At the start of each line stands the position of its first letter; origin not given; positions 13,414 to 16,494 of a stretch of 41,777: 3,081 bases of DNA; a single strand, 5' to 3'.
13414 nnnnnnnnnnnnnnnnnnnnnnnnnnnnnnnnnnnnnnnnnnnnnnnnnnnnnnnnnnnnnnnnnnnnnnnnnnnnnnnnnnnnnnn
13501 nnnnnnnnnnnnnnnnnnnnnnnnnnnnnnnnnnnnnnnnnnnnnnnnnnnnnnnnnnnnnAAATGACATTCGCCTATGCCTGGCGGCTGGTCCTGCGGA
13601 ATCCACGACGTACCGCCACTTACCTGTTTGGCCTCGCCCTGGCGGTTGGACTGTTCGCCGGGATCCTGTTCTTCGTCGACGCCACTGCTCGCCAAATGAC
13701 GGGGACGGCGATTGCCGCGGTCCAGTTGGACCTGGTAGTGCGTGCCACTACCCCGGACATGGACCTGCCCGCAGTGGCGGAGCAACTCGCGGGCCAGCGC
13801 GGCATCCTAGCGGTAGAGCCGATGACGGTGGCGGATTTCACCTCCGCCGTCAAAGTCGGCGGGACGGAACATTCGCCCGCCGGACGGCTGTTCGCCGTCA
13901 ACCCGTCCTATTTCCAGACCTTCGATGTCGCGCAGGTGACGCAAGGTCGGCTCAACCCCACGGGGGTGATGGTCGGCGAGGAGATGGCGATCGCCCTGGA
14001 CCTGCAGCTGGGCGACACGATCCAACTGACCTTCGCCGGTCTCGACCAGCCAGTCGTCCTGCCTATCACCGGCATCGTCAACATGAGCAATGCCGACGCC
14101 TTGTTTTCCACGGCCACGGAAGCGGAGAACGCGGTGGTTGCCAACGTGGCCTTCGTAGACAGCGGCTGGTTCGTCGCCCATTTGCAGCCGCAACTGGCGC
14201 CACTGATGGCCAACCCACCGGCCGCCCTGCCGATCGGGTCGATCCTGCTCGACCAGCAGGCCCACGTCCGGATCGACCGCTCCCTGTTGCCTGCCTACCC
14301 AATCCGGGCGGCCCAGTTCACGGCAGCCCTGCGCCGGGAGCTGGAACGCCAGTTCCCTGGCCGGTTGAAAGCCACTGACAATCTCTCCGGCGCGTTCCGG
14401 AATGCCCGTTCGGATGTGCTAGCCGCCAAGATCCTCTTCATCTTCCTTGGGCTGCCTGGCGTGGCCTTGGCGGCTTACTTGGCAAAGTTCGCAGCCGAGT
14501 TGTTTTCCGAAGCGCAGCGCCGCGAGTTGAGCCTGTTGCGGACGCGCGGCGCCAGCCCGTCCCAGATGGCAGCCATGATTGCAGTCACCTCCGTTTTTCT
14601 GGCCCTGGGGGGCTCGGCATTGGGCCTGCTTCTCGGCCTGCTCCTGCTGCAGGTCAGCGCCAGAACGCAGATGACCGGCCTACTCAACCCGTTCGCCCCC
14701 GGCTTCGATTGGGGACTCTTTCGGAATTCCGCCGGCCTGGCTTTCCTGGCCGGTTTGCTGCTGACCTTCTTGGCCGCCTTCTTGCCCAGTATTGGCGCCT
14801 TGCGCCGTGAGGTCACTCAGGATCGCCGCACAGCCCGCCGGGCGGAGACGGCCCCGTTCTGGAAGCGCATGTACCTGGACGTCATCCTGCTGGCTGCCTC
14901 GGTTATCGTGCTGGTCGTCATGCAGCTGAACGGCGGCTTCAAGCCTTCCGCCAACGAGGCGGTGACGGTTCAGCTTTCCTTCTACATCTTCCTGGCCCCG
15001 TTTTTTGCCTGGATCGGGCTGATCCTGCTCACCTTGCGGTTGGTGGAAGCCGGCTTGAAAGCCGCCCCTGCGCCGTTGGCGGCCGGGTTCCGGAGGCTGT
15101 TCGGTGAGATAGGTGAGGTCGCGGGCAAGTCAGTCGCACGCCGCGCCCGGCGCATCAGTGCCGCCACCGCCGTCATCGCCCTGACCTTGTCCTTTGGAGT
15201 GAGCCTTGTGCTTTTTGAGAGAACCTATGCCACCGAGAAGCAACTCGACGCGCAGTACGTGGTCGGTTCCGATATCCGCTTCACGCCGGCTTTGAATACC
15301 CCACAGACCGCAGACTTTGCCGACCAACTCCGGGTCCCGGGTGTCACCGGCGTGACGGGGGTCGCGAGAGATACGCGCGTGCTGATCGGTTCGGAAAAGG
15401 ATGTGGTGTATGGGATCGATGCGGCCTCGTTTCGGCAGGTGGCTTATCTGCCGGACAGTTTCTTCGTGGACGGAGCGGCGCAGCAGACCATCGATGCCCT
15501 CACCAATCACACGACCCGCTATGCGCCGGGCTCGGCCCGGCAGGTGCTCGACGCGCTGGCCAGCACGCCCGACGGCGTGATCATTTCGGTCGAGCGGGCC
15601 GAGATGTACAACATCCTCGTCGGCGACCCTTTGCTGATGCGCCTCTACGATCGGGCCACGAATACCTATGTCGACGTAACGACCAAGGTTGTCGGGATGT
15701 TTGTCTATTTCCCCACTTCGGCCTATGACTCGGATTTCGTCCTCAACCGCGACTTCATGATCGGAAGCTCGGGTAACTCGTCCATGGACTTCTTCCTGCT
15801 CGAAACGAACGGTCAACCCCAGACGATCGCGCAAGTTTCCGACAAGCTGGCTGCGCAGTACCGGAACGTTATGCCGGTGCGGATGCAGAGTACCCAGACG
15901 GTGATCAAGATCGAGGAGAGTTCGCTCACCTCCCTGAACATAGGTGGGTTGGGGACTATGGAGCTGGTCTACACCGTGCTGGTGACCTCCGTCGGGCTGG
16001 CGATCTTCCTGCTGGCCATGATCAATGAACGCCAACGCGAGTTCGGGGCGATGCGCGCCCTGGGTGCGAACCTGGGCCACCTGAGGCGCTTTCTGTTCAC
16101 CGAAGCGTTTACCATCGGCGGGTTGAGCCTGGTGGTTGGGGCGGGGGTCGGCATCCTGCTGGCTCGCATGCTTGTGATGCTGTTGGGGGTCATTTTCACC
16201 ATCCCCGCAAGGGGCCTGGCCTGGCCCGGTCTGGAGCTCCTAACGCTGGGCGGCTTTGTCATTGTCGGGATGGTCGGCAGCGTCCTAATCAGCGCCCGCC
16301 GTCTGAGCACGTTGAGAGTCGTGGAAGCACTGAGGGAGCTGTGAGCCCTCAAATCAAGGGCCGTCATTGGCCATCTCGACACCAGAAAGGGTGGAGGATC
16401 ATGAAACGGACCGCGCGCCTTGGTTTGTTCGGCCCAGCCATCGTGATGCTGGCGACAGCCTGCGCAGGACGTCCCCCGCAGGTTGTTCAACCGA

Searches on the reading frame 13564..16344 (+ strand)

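Call 29: search_protein_families(library=pfam, proteins=[window:13564-16344:+], max_evalue=0.00001)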
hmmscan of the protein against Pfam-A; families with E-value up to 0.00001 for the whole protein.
window:13564-16344:+ (926 aa): 2 families
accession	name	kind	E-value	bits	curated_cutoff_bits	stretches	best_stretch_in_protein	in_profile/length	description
PF02687.27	FtsX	-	7.1e-23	81.4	25.5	2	803-915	6-116/120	FtsX-like permease C-terminal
PF12704.14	MacB_PCD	-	2.6e-10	41.4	27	1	17-181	1-170/207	MacB-like periplasmic core domain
